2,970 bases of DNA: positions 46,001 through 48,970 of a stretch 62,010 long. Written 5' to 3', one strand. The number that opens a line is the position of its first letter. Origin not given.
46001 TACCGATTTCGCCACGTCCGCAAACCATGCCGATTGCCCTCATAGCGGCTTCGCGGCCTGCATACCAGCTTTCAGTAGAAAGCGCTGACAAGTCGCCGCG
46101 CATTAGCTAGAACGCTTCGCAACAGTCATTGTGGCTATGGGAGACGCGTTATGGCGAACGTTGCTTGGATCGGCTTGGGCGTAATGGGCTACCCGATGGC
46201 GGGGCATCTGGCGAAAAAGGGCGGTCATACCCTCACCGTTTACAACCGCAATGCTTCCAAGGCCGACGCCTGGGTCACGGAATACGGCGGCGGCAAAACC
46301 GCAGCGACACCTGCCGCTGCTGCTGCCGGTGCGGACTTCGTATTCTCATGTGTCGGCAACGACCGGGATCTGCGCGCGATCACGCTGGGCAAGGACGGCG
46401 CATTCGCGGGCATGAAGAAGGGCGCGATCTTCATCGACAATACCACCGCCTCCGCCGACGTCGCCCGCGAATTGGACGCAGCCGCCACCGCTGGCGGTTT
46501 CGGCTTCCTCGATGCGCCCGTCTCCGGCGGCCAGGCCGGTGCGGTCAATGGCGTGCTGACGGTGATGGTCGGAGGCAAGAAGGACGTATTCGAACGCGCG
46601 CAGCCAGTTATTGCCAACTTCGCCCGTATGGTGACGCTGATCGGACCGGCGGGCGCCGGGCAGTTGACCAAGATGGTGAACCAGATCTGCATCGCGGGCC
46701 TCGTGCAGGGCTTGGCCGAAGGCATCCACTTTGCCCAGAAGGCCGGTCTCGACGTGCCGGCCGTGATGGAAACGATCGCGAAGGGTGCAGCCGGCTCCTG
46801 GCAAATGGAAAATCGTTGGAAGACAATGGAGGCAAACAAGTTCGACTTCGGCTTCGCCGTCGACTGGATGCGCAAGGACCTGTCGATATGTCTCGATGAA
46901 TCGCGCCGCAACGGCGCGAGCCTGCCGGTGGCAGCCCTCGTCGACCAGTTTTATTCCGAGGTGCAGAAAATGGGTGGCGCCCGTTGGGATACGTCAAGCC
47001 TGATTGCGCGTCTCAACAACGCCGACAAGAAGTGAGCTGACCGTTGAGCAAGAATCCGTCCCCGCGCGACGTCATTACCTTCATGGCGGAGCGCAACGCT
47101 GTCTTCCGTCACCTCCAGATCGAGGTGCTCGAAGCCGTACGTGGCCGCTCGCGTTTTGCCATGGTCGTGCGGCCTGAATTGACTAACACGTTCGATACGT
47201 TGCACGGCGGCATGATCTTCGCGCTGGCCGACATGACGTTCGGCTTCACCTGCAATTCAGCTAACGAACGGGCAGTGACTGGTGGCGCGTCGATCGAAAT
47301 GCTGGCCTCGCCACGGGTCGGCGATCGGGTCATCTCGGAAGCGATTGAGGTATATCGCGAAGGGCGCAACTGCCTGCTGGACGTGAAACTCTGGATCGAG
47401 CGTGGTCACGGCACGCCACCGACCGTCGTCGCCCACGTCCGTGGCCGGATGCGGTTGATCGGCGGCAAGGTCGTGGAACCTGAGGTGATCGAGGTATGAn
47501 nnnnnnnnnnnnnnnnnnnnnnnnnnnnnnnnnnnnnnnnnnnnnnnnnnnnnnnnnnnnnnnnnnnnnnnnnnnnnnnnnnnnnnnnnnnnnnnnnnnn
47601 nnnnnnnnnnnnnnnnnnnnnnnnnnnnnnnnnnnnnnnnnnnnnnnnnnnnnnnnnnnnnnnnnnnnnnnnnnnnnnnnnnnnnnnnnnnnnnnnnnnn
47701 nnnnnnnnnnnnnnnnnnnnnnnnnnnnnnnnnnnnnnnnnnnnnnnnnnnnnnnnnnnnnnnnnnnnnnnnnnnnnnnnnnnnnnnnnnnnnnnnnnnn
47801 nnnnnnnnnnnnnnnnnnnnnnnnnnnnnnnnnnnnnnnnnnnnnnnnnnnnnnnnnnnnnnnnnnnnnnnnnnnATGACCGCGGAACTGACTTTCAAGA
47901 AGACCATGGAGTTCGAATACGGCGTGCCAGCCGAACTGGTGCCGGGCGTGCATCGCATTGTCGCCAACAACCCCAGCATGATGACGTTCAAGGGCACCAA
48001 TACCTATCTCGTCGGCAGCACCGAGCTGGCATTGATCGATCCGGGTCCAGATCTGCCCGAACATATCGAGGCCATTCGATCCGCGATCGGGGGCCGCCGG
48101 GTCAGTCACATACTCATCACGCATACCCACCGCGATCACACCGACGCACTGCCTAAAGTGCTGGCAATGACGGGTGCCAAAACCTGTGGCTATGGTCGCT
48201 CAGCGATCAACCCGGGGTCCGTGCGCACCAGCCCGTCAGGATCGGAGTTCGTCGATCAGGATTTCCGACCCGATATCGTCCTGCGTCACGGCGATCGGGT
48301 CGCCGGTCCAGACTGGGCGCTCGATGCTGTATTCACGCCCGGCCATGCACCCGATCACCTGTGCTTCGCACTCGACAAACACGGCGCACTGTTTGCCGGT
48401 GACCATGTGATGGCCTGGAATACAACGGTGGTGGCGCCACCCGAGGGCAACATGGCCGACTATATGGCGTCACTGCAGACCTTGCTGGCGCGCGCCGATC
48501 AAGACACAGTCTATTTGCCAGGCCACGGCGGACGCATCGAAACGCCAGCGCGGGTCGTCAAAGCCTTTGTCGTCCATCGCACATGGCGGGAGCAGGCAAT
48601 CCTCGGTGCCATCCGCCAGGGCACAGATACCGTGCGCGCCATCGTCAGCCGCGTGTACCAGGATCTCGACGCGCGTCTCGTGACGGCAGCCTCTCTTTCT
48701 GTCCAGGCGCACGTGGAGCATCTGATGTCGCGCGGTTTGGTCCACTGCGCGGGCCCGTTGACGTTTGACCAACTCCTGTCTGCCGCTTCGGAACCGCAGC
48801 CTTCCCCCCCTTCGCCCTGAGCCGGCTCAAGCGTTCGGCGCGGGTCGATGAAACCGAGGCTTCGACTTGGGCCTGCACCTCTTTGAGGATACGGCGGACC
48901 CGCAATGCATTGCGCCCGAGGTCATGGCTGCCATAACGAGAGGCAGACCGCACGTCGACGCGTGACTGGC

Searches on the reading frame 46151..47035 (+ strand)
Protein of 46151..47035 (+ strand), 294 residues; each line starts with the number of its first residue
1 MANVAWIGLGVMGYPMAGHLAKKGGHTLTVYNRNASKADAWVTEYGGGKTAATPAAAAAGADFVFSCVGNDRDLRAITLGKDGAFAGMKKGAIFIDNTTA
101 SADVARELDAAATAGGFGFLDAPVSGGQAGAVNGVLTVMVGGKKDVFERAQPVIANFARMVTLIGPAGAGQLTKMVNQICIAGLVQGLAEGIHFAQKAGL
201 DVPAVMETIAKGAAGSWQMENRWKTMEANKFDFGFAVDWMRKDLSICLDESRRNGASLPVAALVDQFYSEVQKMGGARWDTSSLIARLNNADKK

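Call 12: search_protein_families(library=ncbifam, proteins=[window:46151-47035:+])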
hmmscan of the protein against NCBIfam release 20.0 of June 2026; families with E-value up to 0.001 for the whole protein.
window:46151-47035:+ (294 aa): 11 families
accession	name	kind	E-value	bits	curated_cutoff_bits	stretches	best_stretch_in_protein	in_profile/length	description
TIGR01505.1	tartro_sem_red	equivalog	4.2e-65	219.8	340.75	1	4-289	2-284/291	2-hydroxy-3-oxopropionate reductase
NF008592.0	PRK11559.1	equivalog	1.5e-59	201.7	397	1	2-286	3-284/296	2-hydroxy-3-oxopropionate reductase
TIGR01692.1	HIBADH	equivalog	1.8e-51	175.2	291.6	1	6-286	1-285/288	3-hydroxyisobutyrate dehydrogenase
NF043037.1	ThreonDh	equivalog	3.5e-49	167.8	350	1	3-286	4-285/297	L-threonate dehydrogenase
NF011633.0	PRK15059.1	equivalog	3.4e-41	141.3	451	1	4-289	3-284/292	2-hydroxy-3-oxopropionate reductase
NF012005.0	PRK15461.1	equivalog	1.4e-40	139.4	348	1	1-288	1-286/298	sulfolactaldehyde 3-reductase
NF007161.0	PRK09599.1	subfamily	9e-20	71.1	271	1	4-227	3-230/302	NADP-dependent phosphogluconate dehydrogenase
TIGR00872.1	gnd_rel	equivalog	8.1e-18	64.7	297.2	1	4-225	3-225/299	phosphogluconate dehydrogenase (NAD(+)-dependent, decarboxylating)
NF006765.0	PRK09287.1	equivalog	4.9e-16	58.7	413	1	2-196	4-205/476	NADP-dependent phosphogluconate dehydrogenase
TIGR00873.1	gnd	equivalog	3.8e-15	55.6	426.7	1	4-207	2-213/467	decarboxylating NADP(+)-dependent phosphogluconate dehydrogenase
TIGR01035.1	hemA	equivalog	0.00023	20.2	209.55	1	3-70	182-250/416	glutamyl-tRNA reductase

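Call 20: find_encoding_contigs(protein=window:46151-47035:+, flank=3000, max_places=5)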
Protein window:46151-47035:+ (294 aa): no gene with exactly this product is on record in the collection.

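Call 46: find_homologous_proteins(query=window:46151-47035:+, max_evalue=1e-60)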
Query window:46151-47035:+ (294 aa): 7999 proteins with E <= 1e-60 among 8000 candidates; the best 120 are listed.
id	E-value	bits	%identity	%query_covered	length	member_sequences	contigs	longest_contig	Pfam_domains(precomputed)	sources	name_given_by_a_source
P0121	2.4e-189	646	100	100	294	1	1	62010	PF03446.22,PF03807.24,PF14833.12,PF01488.27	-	-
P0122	4.0e-176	602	91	100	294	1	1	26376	PF03446.22,PF03807.24,PF14833.12,PF01488.27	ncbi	-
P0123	7.9e-176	601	92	100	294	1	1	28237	PF03446.22,PF03807.24,PF14833.12,PF01488.27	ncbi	-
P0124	1.1e-175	601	92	100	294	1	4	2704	PF03446.22,PF03807.24,PF14833.12,PF01488.27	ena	-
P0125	1.3e-175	601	92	100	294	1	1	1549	PF03446.22,PF03807.24,PF14833.12,PF01488.27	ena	-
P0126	2.2e-175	600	93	100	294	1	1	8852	PF03446.22,PF03807.24,PF14833.12,PF01488.27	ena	-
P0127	2.8e-175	599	92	100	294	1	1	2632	PF03446.22,PF03807.24,PF14833.12,PF01488.27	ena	-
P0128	4.1e-175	599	90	100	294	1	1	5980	PF03446.22,PF03807.24,PF14833.12,PF01488.27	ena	-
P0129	4.2e-175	599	91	100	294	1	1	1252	PF03446.22,PF03807.24,PF14833.12,PF01488.27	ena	-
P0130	4.9e-175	599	91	100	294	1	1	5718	PF03446.22,PF03807.24,PF14833.12,PF01488.27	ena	-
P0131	1.3e-174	597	91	100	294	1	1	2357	PF03446.22,PF03807.24,PF14833.12,PF01488.27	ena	-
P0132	1.4e-174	597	90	100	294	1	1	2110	PF03446.22,PF03807.24,PF14833.12,PF01488.27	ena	-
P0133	4.8e-174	595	91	100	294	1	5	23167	PF03446.22,PF03807.24,PF14833.12,PF01488.27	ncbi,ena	-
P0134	5.4e-174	595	90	100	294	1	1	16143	PF03446.22,PF03807.24,PF14833.12,PF01488.27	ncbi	-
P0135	1.1e-173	594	91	100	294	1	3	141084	PF03446.22,PF03807.24,PF14833.12,PF01488.27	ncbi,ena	-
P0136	1.4e-173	594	90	100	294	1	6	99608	PF03446.22,PF03807.24,PF14833.12,PF01488.27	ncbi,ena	-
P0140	2.9e-173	593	91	100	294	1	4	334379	PF03446.22,PF03807.24,PF14833.12,PF01488.27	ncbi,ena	-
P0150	1.1e-171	588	89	100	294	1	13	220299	PF03446.22,PF03807.24,PF14833.12,PF01488.27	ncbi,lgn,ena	-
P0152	4.2e-171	586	88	100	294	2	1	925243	PF03446.22,PF03807.24,PF14833.12,PF01488.27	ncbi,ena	-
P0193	2.6e-160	550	84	100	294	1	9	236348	PF03446.22,PF03807.24,PF14833.12,PF01488.27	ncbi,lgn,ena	-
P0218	1.4e-157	541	82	100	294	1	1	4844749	PF03446.22,PF03807.24,PF14833.12,PF01488.27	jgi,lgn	jgi:3-hydroxyisobutyrate dehydrogenase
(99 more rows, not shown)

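Call 48: find_encoding_contigs(protein=P0123, flank=3000, max_places=2)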
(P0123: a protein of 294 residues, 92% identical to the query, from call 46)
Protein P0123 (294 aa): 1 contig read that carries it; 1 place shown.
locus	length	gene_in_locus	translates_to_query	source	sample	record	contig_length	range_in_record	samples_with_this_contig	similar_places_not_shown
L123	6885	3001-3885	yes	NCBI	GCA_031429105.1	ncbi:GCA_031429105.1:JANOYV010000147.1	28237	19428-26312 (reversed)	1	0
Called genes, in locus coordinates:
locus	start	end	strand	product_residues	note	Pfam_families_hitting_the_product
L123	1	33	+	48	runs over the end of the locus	-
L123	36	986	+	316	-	PF04280:Tim44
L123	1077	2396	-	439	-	PF00004:AAA (weak), PF07728:AAA_5 (faint), PF07724:AAA_2, PF00004:AAA (weak)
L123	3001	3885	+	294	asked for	PF01488:Shikimate_DH (weak), PF03446:NAD_binding_2, PF03807:F420_oxidored, PF14833:NAD_binding_11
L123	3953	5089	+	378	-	PF00561:Abhydrolase_1, PF12146:Hydrolase_4, PF12697:Abhydrolase_6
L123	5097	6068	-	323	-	PF00701:DHDPS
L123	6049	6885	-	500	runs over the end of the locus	PF01970:TctA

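Call 49: find_encoding_contigs(protein=P0140, flank=3000, max_places=2)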
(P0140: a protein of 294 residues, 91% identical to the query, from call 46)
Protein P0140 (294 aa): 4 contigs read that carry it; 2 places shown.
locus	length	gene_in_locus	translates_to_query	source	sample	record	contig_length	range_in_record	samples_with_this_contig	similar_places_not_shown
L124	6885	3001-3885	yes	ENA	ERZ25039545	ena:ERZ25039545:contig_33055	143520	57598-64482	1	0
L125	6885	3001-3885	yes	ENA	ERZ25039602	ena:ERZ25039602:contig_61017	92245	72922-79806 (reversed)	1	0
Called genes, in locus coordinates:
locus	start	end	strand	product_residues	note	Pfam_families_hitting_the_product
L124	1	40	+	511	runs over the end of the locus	PF13541:ChlI, PF01078:Mg_chelatase, PF07728:AAA_5, PF13335:Mg_chelatase_C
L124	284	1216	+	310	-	PF04280:Tim44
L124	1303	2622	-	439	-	PF07728:AAA_5 (faint), PF07724:AAA_2, PF00004:AAA (weak)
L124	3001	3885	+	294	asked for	PF01488:Shikimate_DH (weak), PF03446:NAD_binding_2, PF03807:F420_oxidored (weak), PF14833:NAD_binding_11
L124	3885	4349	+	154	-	PF03061:4HBT (weak)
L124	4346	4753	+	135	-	PF13924:Lipocalin_5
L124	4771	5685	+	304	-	PF00753:Lactamase_B, PF12706:Lactamase_B_2 (weak), PF17778:WHD_BLACT (weak)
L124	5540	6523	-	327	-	PF07386:DUF1499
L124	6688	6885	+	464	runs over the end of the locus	PF00202:Aminotran_3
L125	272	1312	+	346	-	PF04280:Tim44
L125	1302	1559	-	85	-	-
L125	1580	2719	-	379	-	-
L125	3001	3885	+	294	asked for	PF01488:Shikimate_DH (weak), PF03446:NAD_binding_2, PF03807:F420_oxidored (weak), PF14833:NAD_binding_11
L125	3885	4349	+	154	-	PF03061:4HBT (weak)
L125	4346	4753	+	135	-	PF13924:Lipocalin_5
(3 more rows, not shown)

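Call 50: find_encoding_contigs(protein=P0152, flank=3000, max_places=2)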
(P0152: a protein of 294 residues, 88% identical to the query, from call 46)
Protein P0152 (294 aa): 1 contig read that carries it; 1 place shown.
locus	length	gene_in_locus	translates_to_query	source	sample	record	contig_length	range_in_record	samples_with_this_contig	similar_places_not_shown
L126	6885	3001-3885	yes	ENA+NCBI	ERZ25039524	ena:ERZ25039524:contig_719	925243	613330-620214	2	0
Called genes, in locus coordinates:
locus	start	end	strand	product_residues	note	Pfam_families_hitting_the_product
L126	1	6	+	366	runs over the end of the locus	PF01547:SBP_bac_1 (faint), PF13343:SBP_bac_6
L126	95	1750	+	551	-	PF00528:BPD_transp_1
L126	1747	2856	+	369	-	PF00005:ABC_tran, PF13304:AAA_21 (faint)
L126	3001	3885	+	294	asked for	PF01488:Shikimate_DH (weak), PF03446:NAD_binding_2, PF03807:F420_oxidored, PF14833:NAD_binding_11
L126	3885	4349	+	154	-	PF03061:4HBT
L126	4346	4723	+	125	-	PF13924:Lipocalin_5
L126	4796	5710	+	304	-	PF00753:Lactamase_B, PF17778:WHD_BLACT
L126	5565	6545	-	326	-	PF07386:DUF1499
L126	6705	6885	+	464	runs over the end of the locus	PF00202:Aminotran_3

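Call 52: find_encoding_contigs(protein=P0122, flank=1500, max_places=3)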
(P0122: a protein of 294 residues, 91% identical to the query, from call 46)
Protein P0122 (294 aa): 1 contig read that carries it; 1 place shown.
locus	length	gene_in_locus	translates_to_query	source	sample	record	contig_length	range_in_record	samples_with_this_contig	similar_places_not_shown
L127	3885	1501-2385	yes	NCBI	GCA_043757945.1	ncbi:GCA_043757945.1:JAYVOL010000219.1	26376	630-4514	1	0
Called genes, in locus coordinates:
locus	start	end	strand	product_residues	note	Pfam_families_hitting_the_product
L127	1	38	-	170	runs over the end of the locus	PF14367:DUF4411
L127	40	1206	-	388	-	PF13560:HTH_31 (weak), PF06114:Peptidase_M78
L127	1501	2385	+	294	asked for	PF01488:Shikimate_DH (weak), PF03446:NAD_binding_2, PF03807:F420_oxidored, PF14833:NAD_binding_11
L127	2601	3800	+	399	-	PF00561:Abhydrolase_1, PF12146:Hydrolase_4, PF12697:Abhydrolase_6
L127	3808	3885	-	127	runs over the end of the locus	PF00034:Cytochrom_C (weak)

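Call 53: find_encoding_contigs(protein=P0136, flank=1500, max_places=4)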
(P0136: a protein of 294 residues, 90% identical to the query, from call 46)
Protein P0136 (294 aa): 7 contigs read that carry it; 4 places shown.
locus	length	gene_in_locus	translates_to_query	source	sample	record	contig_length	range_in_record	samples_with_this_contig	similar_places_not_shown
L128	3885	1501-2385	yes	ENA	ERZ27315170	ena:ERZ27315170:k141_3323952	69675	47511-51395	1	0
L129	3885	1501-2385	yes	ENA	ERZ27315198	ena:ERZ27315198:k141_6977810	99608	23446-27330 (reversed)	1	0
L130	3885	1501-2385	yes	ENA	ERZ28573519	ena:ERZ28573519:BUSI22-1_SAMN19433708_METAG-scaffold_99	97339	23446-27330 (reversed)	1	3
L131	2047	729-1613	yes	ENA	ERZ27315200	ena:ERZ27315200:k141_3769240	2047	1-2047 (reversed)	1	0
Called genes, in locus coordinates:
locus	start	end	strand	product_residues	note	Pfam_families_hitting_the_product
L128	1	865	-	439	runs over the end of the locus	PF00004:AAA (weak), PF07728:AAA_5 (faint), PF07724:AAA_2, PF00004:AAA (weak)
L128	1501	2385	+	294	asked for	PF01488:Shikimate_DH (weak), PF03446:NAD_binding_2, PF03807:F420_oxidored, PF14833:NAD_binding_11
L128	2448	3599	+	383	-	PF00561:Abhydrolase_1, PF12146:Hydrolase_4, PF12697:Abhydrolase_6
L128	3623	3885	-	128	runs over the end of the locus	PF00034:Cytochrom_C (weak), PF13442:Cytochrome_CBB3 (weak)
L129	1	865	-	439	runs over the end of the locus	PF00004:AAA (weak), PF07728:AAA_5 (faint), PF07724:AAA_2, PF00004:AAA (weak)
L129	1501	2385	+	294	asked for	PF01488:Shikimate_DH (weak), PF03446:NAD_binding_2, PF03807:F420_oxidored, PF14833:NAD_binding_11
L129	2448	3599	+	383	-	PF00561:Abhydrolase_1, PF12146:Hydrolase_4, PF12697:Abhydrolase_6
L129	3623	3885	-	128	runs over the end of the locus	PF00034:Cytochrom_C (weak), PF13442:Cytochrome_CBB3 (weak)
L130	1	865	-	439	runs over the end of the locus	PF00004:AAA (weak), PF07728:AAA_5 (faint), PF07724:AAA_2, PF00004:AAA (weak)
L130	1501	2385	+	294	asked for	PF01488:Shikimate_DH (weak), PF03446:NAD_binding_2, PF03807:F420_oxidored, PF14833:NAD_binding_11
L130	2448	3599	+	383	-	PF00561:Abhydrolase_1, PF12146:Hydrolase_4, PF12697:Abhydrolase_6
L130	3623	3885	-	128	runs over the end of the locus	PF00034:Cytochrom_C (weak), PF13442:Cytochrome_CBB3 (weak)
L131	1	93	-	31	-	?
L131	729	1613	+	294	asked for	PF01488:Shikimate_DH (weak), PF03446:NAD_binding_2, PF03807:F420_oxidored, PF14833:NAD_binding_11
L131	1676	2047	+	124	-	?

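Call 54: find_encoding_contigs(protein=P0150, flank=1500, max_places=4)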
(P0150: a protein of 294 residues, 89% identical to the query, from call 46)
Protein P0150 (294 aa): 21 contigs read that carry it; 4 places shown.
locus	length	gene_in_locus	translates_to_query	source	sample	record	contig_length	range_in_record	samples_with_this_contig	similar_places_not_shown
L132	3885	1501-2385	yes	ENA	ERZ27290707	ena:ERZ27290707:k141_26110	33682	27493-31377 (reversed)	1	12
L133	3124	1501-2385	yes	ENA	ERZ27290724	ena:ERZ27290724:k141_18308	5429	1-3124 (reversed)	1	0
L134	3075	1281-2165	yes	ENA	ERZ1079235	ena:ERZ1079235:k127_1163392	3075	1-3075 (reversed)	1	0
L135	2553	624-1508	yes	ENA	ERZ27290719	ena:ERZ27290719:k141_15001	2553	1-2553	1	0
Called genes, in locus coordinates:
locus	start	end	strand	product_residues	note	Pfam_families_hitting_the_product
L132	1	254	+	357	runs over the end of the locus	PF01370:Epimerase, PF04321:RmlD_sub_bind (weak), PF16363:GDP_Man_Dehyd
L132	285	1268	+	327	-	PF01370:Epimerase, PF04321:RmlD_sub_bind, PF16363:GDP_Man_Dehyd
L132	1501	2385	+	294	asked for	PF01488:Shikimate_DH (weak), PF03446:NAD_binding_2, PF03807:F420_oxidored, PF14833:NAD_binding_11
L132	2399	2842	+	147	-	PF03061:4HBT (weak)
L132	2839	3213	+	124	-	PF13924:Lipocalin_5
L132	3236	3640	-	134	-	-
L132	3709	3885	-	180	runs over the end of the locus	PF00578:AhpC-TSA, PF08534:Redoxin, PF05988:DUF899 (weak)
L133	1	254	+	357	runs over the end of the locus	PF01370:Epimerase, PF04321:RmlD_sub_bind (weak), PF16363:GDP_Man_Dehyd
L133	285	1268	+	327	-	PF01370:Epimerase, PF04321:RmlD_sub_bind, PF16363:GDP_Man_Dehyd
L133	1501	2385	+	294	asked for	PF01488:Shikimate_DH (weak), PF03446:NAD_binding_2, PF03807:F420_oxidored, PF14833:NAD_binding_11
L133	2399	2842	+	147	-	PF03061:4HBT (weak)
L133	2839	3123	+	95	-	?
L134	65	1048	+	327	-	PF01370:Epimerase, PF04321:RmlD_sub_bind, PF16363:GDP_Man_Dehyd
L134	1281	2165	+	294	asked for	PF01488:Shikimate_DH (weak), PF03446:NAD_binding_2, PF03807:F420_oxidored, PF14833:NAD_binding_11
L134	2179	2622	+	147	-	PF03061:4HBT (weak)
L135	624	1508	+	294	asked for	PF01488:Shikimate_DH (weak), PF03446:NAD_binding_2, PF03807:F420_oxidored, PF14833:NAD_binding_11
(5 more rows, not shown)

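Call 55: find_encoding_contigs(protein=P0193, flank=1500, max_places=4)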
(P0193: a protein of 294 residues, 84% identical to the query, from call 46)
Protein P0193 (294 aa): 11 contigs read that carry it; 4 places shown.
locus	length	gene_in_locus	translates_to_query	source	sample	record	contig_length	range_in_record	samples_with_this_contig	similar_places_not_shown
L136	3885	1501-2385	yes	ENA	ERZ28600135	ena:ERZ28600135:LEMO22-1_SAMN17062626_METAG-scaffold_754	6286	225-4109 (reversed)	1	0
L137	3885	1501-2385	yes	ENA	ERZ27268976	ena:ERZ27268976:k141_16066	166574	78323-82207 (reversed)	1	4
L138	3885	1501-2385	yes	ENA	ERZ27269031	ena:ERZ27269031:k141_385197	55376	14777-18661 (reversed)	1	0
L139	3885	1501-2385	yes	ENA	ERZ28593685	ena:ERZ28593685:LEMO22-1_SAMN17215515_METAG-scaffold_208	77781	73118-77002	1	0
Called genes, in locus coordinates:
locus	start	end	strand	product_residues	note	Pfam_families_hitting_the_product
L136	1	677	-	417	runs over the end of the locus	PF00291:PALP, PF01842:ACT (weak)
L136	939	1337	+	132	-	-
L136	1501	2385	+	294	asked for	PF01488:Shikimate_DH (weak), PF03446:NAD_binding_2, PF03807:F420_oxidored, PF14833:NAD_binding_11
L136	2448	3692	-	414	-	PF01266:DAO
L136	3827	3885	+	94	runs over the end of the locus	?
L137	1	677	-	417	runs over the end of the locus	PF00291:PALP, PF01842:ACT (weak)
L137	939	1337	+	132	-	-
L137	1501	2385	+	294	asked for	PF01488:Shikimate_DH (weak), PF03446:NAD_binding_2, PF03807:F420_oxidored, PF14833:NAD_binding_11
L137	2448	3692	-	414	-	PF01266:DAO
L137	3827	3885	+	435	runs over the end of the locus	PF00206:Lyase_1, PF10397:ADSL_C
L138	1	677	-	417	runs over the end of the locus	PF00291:PALP, PF01842:ACT (weak)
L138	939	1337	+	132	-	-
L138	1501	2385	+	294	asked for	PF01488:Shikimate_DH (weak), PF03446:NAD_binding_2, PF03807:F420_oxidored, PF14833:NAD_binding_11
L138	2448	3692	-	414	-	PF01266:DAO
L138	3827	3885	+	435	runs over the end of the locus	PF00206:Lyase_1, PF10397:ADSL_C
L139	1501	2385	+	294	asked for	PF01488:Shikimate_DH (weak), PF03446:NAD_binding_2, PF03807:F420_oxidored, PF14833:NAD_binding_11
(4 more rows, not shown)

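Call 56: find_encoding_contigs(protein=P0218, flank=1500, max_places=2)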
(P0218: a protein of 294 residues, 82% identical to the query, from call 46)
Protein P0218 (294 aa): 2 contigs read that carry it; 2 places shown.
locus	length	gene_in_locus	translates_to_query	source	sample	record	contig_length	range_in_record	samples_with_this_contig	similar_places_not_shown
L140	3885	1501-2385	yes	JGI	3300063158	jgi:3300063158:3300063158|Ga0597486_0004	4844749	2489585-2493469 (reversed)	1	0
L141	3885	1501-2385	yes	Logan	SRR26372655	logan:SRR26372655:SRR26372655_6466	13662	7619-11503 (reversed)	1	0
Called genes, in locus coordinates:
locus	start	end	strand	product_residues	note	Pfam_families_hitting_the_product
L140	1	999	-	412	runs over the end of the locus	PF00291:PALP, PF01842:ACT, PF13291:ACT_4 (weak)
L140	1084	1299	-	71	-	-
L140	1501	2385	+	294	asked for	PF01488:Shikimate_DH (weak), PF03446:NAD_binding_2, PF03807:F420_oxidored, PF14833:NAD_binding_11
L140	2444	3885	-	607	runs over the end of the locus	PF02518:HATPase_c (weak), PF13589:HATPase_c_3, PF01119:DNA_mis_repair, PF08676:MutL_C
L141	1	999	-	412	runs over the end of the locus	PF00291:PALP, PF01842:ACT, PF13291:ACT_4 (weak)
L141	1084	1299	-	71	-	-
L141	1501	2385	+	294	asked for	PF01488:Shikimate_DH (weak), PF03446:NAD_binding_2, PF03807:F420_oxidored, PF14833:NAD_binding_11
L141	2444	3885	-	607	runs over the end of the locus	PF02518:HATPase_c (weak), PF13589:HATPase_c_3, PF01119:DNA_mis_repair, PF08676:MutL_C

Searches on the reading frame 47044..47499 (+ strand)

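Call 12: search_protein_families(library=ncbifam, proteins=[window:47044-47499:+])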
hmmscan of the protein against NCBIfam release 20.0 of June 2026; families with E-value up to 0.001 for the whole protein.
window:47044-47499:+ (151 aa): 2 families
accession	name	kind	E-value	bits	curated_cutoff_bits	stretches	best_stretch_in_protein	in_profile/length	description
TIGR02286.1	PaaD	equivalog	8.4e-23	80.7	118.9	1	24-136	4-111/114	hydroxyphenylacetyl-CoA thioesterase PaaI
TIGR00369.1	unchar_dom_1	domain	4.1e-11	43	36.6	1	20-103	2-87/117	hotdog fold thioesterase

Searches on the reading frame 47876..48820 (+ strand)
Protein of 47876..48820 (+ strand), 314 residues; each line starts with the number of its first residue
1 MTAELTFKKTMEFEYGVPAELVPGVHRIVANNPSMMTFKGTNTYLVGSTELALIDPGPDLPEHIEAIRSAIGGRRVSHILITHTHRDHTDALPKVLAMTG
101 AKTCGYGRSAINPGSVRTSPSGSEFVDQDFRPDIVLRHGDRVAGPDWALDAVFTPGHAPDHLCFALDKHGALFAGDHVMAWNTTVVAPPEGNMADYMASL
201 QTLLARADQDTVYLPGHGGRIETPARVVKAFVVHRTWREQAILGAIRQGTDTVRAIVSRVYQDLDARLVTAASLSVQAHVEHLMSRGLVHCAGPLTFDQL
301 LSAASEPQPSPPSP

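Call 12: search_protein_families(library=ncbifam, proteins=[window:47876-48820:+])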
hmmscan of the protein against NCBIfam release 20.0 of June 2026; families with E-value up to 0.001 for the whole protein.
window:47876-48820:+ (314 aa): 16 families
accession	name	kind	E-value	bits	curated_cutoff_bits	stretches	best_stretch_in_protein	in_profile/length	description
TIGR03413.1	GSH_gloB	equivalog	1.4e-14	54.1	200.8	1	50-213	21-161/248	hydroxyacylglutathione hydrolase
TIGR04558.1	SoxH_rel_PQQ_1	hypoth_equivalog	3.8e-10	39.3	300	1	147-260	147-255/285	quinoprotein relay system zinc metallohydrolase 1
NF053820.1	MBLfold_Strvi7410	exception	1.5e-08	34.4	525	1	132-289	154-329/343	Strvi_7410 family MBL fold metallo-hydrolase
NF041804.1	MBL_fold_SolJ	exception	5.7e-07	29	350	1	51-220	31-181/224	solanimycin biosynthesis MBL-fold hydrolase SolJ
NF033105.1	bla_subclass_B3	equivalog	6.6e-07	28.9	240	1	75-168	61-157/257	subclass B3 metallo-beta-lactamase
TIGR04559.1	SoxH_rel_PQQ_2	hypoth_equivalog_domain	1.9e-05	24.2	280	0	43-89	33-81/283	quinoprotein relay system zinc metallohydrolase 2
NF033184.1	B3_Acin_new1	exception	2.9e-05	23.3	580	1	35-162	43-176/283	putative subclass B3 metallo-beta-lactamase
NF040644.1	blaPAM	exception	5.2e-05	22.5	615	1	52-165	69-187/287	PAM family subclass B3 metallo-beta-lactamase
NF012229.1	bla_class_B_core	domain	6.4e-05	23.1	100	1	44-166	19-138/139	metallo-beta-lactamase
NF000438.2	blaPOM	exception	0.00018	20.8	610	1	28-165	44-187/286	POM family subclass B3 metallo-beta-lactamase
NF033185.1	B3_Acin_new2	exception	0.00019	20.7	625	1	73-170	87-188/285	putative subclass B3 metallo-beta-lactamase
TIGR02651.1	RNase_Z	equivalog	0.00021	20.4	292.95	1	50-100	28-76/302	ribonuclease Z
NF012140.0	blaBJP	exception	0.00021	20.2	600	1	76-166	94-186/294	BJP family subclass B3 metallo-beta-lactamase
NF033088.2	bla_subclass_B1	equivalog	0.0004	20.1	200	0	74-218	67-201/217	subclass B1 metallo-beta-lactamase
NF000469.2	CAR_gen_B3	exception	0.00052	19.1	500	1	76-167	113-205/311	CAR family subclass B3 metallo-beta-lactamase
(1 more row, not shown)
